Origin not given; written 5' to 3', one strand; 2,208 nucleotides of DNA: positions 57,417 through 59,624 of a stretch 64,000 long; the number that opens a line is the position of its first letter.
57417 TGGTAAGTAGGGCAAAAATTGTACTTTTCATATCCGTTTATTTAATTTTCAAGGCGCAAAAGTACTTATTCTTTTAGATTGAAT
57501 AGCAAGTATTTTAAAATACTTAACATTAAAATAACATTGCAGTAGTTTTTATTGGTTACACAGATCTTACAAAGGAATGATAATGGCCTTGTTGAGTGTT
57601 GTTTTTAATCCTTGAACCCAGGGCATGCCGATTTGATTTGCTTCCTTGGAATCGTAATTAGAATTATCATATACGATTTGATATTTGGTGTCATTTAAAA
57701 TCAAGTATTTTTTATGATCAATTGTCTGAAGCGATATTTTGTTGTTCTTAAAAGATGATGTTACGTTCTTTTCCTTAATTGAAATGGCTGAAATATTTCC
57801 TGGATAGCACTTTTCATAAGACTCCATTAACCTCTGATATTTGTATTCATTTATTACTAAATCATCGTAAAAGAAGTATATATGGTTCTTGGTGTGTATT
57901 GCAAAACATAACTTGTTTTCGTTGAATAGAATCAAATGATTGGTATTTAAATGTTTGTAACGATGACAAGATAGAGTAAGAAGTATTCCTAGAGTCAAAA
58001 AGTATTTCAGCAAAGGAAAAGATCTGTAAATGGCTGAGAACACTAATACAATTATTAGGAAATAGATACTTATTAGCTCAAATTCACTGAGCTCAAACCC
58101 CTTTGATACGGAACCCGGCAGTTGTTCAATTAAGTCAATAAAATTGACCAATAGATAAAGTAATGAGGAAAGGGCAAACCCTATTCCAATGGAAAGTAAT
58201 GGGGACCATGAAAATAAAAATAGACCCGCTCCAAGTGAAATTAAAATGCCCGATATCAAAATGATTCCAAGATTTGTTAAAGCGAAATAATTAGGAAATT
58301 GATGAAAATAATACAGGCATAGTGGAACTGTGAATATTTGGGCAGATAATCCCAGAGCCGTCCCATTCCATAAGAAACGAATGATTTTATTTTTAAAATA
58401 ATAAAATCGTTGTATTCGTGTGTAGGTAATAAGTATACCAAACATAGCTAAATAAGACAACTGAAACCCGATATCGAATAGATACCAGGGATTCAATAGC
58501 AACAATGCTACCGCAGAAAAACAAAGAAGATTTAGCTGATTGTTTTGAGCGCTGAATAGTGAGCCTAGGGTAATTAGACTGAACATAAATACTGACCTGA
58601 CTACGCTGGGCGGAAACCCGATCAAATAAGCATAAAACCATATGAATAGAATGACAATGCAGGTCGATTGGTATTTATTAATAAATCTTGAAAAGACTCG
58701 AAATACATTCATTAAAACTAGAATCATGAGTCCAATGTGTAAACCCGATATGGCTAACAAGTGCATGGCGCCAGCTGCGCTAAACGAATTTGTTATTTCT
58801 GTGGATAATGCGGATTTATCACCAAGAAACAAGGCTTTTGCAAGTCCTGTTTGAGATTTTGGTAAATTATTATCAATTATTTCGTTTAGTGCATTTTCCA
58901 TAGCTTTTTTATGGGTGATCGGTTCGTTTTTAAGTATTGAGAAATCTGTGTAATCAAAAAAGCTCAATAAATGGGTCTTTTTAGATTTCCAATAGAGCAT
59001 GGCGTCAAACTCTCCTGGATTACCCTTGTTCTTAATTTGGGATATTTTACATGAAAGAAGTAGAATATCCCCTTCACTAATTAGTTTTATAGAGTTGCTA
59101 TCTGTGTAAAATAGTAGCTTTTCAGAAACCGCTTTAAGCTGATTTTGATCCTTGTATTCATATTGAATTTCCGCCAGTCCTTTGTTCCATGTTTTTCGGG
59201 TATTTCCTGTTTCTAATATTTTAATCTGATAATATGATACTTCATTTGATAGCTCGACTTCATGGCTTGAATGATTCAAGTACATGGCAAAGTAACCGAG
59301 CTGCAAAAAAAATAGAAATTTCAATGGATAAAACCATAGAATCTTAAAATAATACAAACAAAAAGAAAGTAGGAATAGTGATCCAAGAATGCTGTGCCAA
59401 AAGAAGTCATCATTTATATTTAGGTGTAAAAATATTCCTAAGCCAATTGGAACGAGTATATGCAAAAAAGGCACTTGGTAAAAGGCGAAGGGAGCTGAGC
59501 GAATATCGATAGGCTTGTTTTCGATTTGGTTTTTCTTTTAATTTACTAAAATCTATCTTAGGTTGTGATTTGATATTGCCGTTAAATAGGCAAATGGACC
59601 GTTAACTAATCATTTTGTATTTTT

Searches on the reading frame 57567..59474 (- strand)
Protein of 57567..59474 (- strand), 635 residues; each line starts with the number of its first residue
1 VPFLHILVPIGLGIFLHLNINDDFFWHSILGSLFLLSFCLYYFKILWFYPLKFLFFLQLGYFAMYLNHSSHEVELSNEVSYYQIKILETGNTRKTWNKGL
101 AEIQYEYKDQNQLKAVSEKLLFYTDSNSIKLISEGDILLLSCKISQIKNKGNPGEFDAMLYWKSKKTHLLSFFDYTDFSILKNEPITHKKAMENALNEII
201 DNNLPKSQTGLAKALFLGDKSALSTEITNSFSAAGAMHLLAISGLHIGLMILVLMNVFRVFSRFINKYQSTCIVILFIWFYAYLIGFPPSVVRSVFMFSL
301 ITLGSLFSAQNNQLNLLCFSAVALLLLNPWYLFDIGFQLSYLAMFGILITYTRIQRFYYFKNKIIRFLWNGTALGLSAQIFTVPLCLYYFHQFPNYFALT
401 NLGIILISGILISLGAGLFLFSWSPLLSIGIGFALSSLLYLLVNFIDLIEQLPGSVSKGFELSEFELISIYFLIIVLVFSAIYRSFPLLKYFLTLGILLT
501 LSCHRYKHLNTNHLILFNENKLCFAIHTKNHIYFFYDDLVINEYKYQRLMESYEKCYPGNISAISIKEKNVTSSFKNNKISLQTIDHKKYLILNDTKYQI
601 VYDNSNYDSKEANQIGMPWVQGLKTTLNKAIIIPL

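Call 68: search_protein_families(library=pfam, proteins=[window:57567-59474:-], max_evalue=0.001)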
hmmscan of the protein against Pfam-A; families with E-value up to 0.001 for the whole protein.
window:57567-59474:- (635 aa): 2 families
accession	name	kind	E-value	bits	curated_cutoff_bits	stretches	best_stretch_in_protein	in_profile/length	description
PF03772.21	Competence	-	1.5e-54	185.6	23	1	215-479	1-265/270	Competence protein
PF13567.11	DUF4131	-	1.1e-10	41.9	31.6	1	25-169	5-155/165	Domain of unknown function (DUF4131)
